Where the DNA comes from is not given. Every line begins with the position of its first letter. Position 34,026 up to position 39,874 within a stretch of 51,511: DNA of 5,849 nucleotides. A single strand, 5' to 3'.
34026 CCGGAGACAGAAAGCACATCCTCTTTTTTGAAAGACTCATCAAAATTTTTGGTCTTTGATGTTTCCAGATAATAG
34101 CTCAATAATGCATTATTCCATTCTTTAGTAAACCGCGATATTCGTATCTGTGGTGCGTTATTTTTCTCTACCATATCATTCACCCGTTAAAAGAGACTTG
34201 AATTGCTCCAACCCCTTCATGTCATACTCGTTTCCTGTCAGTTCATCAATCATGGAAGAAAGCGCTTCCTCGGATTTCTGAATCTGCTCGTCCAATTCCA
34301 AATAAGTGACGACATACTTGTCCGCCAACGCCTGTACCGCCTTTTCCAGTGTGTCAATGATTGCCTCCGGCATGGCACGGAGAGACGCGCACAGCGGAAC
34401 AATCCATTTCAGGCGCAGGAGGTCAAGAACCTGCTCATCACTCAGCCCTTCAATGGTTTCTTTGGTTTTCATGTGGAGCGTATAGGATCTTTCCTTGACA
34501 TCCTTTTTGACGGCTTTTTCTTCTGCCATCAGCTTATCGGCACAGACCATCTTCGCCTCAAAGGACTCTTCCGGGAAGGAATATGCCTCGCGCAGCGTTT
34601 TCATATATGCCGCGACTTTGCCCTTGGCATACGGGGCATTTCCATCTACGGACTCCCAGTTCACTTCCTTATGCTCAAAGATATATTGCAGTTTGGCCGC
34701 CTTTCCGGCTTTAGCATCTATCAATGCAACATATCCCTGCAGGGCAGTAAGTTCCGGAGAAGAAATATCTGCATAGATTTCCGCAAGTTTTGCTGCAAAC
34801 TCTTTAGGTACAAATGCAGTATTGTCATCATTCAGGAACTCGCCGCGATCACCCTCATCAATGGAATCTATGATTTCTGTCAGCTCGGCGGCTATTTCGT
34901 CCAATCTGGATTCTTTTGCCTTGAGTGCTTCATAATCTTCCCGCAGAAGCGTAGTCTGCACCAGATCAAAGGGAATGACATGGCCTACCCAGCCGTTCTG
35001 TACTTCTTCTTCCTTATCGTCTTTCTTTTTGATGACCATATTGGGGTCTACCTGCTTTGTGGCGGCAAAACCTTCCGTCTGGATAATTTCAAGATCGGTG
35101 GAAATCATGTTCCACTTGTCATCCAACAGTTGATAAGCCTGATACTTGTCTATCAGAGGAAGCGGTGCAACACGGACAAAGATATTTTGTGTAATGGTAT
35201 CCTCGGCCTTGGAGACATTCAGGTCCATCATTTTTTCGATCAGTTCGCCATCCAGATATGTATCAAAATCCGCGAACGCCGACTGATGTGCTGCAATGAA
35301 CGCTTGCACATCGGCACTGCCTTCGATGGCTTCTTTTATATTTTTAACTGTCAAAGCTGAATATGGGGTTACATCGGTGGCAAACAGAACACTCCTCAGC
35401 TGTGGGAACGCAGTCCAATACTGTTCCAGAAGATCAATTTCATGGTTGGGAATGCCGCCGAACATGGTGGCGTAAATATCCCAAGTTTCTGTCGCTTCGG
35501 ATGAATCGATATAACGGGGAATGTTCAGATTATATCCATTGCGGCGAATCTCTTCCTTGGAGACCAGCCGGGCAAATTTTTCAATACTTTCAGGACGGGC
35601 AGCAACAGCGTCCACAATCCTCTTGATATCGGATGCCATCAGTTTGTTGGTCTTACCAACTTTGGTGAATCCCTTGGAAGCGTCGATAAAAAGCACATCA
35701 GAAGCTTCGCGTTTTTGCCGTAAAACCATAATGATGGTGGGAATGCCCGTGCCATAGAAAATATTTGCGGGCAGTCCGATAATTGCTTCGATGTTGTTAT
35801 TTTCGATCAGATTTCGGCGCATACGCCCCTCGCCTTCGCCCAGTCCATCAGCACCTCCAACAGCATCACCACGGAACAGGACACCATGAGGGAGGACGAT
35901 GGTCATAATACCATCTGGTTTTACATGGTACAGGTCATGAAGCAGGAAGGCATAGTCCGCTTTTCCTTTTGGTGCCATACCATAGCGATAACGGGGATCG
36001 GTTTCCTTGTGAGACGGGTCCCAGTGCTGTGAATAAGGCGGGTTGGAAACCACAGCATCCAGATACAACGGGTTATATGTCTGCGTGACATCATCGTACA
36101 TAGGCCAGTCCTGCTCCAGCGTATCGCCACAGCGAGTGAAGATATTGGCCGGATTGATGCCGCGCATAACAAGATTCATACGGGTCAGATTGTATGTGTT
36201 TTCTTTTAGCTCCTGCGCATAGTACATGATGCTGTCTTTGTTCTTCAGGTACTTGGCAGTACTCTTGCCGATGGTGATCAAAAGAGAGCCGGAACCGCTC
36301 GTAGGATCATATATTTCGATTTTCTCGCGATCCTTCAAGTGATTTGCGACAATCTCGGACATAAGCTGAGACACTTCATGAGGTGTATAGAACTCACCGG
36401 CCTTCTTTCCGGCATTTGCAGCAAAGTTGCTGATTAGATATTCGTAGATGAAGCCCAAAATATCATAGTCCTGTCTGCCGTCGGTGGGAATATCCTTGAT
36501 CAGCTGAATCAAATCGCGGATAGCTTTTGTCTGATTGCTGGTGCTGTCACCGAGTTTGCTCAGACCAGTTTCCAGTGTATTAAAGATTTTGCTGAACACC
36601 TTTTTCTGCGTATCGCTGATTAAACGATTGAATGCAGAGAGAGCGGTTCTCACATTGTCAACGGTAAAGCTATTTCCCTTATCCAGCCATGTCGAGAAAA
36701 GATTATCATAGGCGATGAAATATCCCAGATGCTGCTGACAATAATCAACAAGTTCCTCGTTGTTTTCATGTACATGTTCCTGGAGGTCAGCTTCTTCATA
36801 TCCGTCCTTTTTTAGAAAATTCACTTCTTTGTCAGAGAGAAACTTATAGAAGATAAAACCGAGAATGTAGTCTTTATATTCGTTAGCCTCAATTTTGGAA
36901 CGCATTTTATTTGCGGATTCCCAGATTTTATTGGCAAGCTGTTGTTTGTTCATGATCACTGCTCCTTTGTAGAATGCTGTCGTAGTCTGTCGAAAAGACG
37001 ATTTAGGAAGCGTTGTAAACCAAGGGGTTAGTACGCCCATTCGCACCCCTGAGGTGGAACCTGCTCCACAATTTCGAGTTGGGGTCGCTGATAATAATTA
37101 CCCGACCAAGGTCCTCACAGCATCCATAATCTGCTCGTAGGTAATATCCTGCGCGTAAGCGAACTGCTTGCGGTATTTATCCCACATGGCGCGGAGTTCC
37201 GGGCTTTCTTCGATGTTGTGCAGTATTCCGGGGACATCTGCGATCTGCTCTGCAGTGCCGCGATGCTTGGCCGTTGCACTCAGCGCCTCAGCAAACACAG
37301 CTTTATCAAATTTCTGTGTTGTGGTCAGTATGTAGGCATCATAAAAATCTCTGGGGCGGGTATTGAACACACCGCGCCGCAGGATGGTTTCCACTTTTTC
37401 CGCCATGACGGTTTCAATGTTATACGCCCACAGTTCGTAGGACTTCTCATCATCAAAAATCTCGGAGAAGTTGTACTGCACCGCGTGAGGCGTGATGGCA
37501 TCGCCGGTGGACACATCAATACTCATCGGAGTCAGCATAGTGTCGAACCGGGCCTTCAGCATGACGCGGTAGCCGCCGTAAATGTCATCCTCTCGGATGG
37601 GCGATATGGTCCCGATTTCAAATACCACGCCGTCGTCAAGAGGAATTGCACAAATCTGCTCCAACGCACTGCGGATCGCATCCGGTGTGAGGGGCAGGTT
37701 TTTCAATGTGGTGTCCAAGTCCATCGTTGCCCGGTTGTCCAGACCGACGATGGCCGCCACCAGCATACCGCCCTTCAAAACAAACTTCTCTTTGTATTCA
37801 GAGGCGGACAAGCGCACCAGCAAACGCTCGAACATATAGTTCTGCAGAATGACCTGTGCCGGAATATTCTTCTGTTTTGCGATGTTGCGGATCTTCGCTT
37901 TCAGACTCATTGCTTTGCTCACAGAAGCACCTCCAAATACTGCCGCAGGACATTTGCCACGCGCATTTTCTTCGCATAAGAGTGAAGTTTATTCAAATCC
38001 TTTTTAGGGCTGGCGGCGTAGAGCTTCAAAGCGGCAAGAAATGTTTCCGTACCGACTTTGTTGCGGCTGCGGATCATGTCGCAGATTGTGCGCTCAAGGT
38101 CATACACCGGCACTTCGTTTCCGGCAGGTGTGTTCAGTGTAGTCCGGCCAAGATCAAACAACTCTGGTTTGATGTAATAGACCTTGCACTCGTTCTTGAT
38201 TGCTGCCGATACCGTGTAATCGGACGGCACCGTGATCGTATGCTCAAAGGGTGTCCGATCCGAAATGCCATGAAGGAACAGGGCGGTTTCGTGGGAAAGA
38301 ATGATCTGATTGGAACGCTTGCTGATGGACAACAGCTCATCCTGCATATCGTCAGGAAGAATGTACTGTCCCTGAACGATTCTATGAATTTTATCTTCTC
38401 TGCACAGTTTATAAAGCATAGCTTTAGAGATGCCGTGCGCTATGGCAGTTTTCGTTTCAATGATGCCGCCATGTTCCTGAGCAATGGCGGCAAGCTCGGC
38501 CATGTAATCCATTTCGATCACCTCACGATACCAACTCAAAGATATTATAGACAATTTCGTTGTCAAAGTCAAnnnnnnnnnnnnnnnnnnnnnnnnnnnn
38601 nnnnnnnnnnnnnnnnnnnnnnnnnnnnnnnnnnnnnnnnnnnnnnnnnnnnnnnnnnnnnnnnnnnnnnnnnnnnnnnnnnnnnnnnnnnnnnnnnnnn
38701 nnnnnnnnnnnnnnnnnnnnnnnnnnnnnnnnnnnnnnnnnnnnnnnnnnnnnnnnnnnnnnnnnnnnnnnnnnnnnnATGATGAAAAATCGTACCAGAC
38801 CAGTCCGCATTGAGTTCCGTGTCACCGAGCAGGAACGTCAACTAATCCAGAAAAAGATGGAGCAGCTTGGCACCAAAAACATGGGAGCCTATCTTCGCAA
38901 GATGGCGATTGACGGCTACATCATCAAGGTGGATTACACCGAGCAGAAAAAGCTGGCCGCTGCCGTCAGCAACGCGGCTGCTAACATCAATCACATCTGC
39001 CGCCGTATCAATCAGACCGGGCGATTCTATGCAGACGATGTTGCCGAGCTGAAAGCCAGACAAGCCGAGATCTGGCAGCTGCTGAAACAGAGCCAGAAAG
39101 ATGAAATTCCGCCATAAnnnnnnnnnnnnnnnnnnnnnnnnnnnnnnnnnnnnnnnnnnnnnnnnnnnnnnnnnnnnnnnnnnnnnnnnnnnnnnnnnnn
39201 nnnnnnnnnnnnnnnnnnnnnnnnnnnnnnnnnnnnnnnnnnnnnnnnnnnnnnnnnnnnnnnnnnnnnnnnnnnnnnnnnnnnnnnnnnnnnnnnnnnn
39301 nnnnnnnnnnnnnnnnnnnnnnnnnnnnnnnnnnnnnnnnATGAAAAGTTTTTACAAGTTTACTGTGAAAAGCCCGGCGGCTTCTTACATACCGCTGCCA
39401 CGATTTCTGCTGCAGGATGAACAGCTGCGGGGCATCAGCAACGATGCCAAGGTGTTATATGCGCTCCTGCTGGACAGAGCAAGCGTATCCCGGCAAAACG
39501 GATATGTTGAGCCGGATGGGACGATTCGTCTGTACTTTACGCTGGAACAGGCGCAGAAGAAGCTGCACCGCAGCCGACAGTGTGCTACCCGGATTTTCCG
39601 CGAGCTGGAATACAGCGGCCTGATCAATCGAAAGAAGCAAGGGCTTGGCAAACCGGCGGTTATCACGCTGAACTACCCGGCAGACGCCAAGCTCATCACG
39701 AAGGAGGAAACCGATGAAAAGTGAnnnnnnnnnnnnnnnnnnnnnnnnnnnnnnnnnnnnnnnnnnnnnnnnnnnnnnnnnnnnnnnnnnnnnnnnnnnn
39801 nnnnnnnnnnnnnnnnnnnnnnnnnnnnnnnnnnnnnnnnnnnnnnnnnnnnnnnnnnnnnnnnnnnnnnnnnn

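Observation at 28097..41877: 13.8-kb lower-GC integrative island inserted into the first codons of ychF, bounded by a duplicated ychF start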

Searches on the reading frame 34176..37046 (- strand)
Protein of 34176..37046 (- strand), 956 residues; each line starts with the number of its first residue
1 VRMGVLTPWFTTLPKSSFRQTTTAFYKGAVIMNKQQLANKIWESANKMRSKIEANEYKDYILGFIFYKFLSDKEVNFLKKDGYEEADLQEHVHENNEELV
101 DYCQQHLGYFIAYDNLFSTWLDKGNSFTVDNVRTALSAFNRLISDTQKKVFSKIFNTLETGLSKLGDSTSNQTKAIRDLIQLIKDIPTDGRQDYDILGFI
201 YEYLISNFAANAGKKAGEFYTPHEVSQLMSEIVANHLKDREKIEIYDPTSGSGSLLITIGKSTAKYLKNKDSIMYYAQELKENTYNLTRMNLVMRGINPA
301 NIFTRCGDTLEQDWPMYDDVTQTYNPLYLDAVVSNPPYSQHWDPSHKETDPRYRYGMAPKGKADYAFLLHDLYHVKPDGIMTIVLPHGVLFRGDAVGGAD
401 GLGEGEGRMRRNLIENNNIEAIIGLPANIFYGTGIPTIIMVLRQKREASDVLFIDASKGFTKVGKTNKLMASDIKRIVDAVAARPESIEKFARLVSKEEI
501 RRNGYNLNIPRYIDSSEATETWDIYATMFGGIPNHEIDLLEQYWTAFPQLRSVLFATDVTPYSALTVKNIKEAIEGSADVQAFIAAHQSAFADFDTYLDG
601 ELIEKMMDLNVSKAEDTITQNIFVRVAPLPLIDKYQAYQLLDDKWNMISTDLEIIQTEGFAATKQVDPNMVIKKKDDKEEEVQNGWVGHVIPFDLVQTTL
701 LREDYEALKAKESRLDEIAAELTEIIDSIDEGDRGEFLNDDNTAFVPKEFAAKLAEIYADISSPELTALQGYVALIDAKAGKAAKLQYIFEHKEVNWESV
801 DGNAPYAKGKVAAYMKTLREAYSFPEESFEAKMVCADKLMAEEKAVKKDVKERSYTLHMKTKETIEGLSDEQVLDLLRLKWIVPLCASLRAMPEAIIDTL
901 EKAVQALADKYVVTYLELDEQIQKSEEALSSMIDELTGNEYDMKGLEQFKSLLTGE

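Call 40: search_protein_families(library=padloc, proteins=[window:34176-37046:-], max_evalue=0.001)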
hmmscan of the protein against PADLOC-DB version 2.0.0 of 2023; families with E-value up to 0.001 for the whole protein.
window:34176-37046:- (956 aa): 28 families (the best 25 are shown)
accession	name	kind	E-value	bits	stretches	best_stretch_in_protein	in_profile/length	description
PDLC03022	MTase_I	-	0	1239.3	1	32-951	1-856/857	Type I methyltransferase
PDLC03020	MTase_I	-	2.3e-198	657.4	1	32-431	1-392/410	Type I methyltransferase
PDLC03027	MTase_I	-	2e-141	471.2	2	164-936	104-806/810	Type I methyltransferase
PDLC03031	MTase_I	-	1.8e-100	335.4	1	35-936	6-831/834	Type I methyltransferase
PDLC03032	MTase_I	-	6.4e-91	303.8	2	193-662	136-593/1001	Type I methyltransferase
PDLC03019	MTase_I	-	2.7e-54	182.8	1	37-519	8-464/932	Type I methyltransferase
PDLC03029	MTase_I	-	1.5e-50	170.4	1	32-500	4-465/661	Type I methyltransferase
PDLC03039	MTase_I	-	6.6e-50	168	1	33-521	3-459/708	Type I methyltransferase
PDLC03038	MTase_I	-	3.1e-48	162.3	1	33-526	5-464/896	Type I methyltransferase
PDLC03240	MTase_II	-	5.1e-48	162.1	1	36-523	7-476/511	Type II methyltransferase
PDLC03021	MTase_I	-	4.1e-47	159.1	1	39-520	12-459/491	Type I methyltransferase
PDLC03028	MTase_I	-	5.7e-45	151.8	1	32-521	724-1198/1236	Type I methyltransferase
PDLC03033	MTase_I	-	8.1e-45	151.8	1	53-516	29-495/541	Type I methyltransferase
PDLC04134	mad2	-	4.1e-41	139.3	1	17-480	121-483/492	mads_2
PDLC03035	MTase_I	-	8.3e-38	128.3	1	31-495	4-442/653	Type I methyltransferase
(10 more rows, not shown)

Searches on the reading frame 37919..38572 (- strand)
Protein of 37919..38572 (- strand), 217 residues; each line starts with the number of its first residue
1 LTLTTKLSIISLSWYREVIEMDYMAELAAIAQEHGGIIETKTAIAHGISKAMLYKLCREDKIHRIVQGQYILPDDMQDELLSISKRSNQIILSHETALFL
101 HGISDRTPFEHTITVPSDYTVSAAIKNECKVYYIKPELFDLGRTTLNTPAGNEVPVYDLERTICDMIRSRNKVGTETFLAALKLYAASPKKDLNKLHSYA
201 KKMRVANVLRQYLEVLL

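Call 6: search_protein_families(library=pfam, proteins=[window:37919-38572:-], max_evalue=0.01)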
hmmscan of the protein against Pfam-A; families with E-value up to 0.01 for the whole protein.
window:37919-38572:- (217 aa): 3 families
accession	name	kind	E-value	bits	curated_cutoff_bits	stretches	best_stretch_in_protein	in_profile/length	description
PF13338.12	AbiEi_4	-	6.1e-05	23.5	25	1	27-73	3-49/49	Transcriptional regulator, AbiEi antitoxin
PF09407.15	AbiEi_1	-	0.0028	18.3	22.2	1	95-210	23-135/142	AbiEi antitoxin C-terminal domain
PF17194.10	AbiEi_3_N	-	0.0064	16.9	26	0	32-104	12-88/93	Transcriptional regulator, AbiEi antitoxin N-terminal domain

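Call 40: search_protein_families(library=padloc, proteins=[window:37919-38572:-], max_evalue=0.001)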
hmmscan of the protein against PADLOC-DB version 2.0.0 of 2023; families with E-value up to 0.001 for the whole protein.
window:37919-38572:- (217 aa): 24 families
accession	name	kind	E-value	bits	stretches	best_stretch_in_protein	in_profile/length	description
PDLC02225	AbiEi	-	1.8e-72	241.2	1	19-216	2-194/198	AbiEi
PDLC02265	AbiEi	-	4.6e-38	128.9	1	24-216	4-197/198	AbiEi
PDLC02248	AbiEi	-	4.2e-31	106.2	1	27-216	7-197/198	AbiEi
PDLC02283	AbiEi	-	8.8e-30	101.9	1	31-216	13-200/201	AbiEi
PDLC02275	AbiEi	-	1.1e-27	95.3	1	34-216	9-183/184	AbiEi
PDLC02263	AbiEi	-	3.2e-27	93.9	1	21-216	47-244/244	AbiEi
PDLC02239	AbiEi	-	3.2e-27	93.5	1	38-216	12-193/195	AbiEi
PDLC02245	AbiEi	-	8.2e-26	88.9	1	31-217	6-194/194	AbiEi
PDLC02228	AbiEi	-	5.1e-19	66.4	1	19-171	22-163/216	AbiEi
PDLC02254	AbiEi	-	2.5e-15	54.7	1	40-205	20-186/197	AbiEi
PDLC02238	AbiEi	-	3.8e-15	54.1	1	41-213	6-175/180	AbiEi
PDLC02249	AbiEi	-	4.4e-15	53.9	1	24-169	5-144/184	AbiEi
PDLC02262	AbiEi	-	3.9e-14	50.7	1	53-217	41-206/206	AbiEi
PDLC02260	AbiEi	-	1.6e-13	48.6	1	24-122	4-106/131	AbiEi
PDLC02267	AbiEi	-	8.5e-13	46.3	1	49-210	37-192/252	AbiEi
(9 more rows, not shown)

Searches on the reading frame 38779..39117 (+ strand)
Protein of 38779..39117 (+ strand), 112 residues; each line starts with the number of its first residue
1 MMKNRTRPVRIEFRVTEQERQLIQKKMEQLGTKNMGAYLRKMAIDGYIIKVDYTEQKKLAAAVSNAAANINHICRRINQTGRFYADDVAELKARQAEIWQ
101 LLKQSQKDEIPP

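Call 6: search_protein_families(library=pfam, proteins=[window:38779-39117:+], max_evalue=0.01)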
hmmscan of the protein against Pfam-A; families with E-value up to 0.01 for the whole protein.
window:38779-39117:+ (112 aa): 2 families
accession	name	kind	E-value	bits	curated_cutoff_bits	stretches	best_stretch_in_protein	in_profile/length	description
PF21983.2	NikA-like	-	1.1e-14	54.8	27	1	5-75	1-70/72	Mobilization protein NikA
PF05713.17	MobC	-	6.2e-06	27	23.2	1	66-104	7-44/45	Bacterial mobilisation protein (MobC)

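Call 39: search_protein_families(library=ncbifam, proteins=[window:38779-39117:+], max_evalue=0.01)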
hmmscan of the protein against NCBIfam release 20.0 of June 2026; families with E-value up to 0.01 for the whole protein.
window:38779-39117:+ (112 aa): 4 families
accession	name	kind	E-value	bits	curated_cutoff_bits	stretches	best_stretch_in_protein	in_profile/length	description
NF041418.1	MbpA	equivalog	3.6e-06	26.8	90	1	10-74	4-67/93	mobilization protein MbpA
NF002696.0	PRK02487.1-5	equivalog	0.0048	16.3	146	1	14-86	9-85/160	heme-degrading domain-containing protein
NF040666.1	Tn5252_Orf10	equivalog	0.005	17.2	110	1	7-44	2-39/114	SAG1252 family conjugative relaxosome accessory protein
NF041264.1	MobA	equivalog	0.0053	17.2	80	1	5-46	1-41/91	plasmid mobilization protein MobA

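Call 60: search_protein_families(library=phrogs, proteins=[window:38779-39117:+], max_evalue=0.001)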
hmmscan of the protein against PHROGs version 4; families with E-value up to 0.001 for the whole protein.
window:38779-39117:+ (112 aa): 0 families

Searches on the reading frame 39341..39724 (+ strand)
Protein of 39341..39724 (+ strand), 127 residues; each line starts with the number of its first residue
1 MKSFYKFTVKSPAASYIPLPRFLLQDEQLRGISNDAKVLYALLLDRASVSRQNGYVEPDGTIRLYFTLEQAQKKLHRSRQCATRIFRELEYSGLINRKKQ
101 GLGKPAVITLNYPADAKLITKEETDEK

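Call 6: search_protein_families(library=pfam, proteins=[window:39341-39724:+], max_evalue=0.01)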
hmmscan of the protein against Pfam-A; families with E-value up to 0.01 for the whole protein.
window:39341-39724:+ (127 aa): 2 families
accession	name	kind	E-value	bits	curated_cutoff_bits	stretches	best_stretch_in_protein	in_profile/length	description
PF06970.17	RepA_N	-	2.7e-20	72.5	30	1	15-89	2-76/76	Replication initiator protein A (RepA) N-terminus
PF01047.28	MarR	-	0.0013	19.1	24.6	1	72-99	24-51/59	MarR family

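Call 39: search_protein_families(library=ncbifam, proteins=[window:39341-39724:+], max_evalue=0.01)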
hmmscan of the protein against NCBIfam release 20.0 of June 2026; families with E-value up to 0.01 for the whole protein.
window:39341-39724:+ (127 aa): 0 families

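Call 60: search_protein_families(library=phrogs, proteins=[window:39341-39724:+], max_evalue=0.001)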
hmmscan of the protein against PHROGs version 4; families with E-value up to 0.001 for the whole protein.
window:39341-39724:+ (127 aa): 4 families
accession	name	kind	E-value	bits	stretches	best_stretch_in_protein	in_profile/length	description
phrog_7882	-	DNA, RNA and nucleotide metabolism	1.8e-19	71.4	1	12-112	13-114/314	DnaD-like helicase loader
phrog_186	-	DNA, RNA and nucleotide metabolism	1.9e-08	35.3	1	15-112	21-106/308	DnaD-like helicase loader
phrog_32943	-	unknown function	0.00026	21.2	1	16-108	15-107/287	-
phrog_428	-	DNA, RNA and nucleotide metabolism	0.00058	20.1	1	8-120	82-185/455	replication initiation protein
